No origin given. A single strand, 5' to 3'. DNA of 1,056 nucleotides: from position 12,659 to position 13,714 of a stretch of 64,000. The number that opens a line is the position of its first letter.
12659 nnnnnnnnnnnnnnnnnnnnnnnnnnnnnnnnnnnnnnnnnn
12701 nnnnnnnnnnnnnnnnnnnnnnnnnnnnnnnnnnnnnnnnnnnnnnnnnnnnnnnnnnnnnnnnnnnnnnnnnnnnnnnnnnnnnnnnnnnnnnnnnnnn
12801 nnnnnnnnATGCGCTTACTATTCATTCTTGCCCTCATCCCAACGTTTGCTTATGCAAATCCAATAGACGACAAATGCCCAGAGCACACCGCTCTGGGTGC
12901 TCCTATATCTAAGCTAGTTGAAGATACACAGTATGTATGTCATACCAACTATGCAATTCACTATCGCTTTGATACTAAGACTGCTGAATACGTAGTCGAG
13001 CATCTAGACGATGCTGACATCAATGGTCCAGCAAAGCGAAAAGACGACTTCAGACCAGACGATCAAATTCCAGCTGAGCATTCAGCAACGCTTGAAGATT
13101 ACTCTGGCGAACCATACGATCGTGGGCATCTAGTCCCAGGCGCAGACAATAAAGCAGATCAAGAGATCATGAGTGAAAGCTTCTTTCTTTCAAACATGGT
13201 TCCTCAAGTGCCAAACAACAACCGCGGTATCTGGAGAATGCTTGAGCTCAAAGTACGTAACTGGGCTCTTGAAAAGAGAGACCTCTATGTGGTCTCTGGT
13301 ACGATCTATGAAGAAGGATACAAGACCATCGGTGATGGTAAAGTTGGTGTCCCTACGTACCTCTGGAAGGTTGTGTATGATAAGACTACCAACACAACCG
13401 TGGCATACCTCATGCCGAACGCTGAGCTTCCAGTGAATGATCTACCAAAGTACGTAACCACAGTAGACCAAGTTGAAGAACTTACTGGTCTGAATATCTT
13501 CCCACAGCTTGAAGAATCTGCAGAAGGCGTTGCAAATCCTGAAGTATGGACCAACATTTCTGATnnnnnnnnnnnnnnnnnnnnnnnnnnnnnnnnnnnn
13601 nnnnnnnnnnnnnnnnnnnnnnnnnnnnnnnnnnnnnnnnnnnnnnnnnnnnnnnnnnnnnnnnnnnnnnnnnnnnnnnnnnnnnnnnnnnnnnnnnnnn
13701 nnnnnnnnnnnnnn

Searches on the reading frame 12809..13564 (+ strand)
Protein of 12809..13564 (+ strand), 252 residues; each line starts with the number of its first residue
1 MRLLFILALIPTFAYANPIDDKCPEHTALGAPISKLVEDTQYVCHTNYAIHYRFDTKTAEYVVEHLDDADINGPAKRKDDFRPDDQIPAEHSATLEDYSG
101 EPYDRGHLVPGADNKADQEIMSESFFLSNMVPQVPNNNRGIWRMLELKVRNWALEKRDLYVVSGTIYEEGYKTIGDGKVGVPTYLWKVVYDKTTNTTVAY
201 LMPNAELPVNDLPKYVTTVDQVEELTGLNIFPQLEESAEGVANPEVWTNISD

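Call 52: search_protein_families(library=pfam, proteins=[window:12809-13564:+], max_evalue=0.001)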
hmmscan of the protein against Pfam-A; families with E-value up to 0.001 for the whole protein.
window:12809-13564:+ (252 aa): 1 family
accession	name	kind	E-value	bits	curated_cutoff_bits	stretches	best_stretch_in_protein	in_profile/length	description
PF01223.29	Endonuclease_NS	-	3.4e-50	171.2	23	1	38-235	14-221/223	DNA/RNA non-specific endonuclease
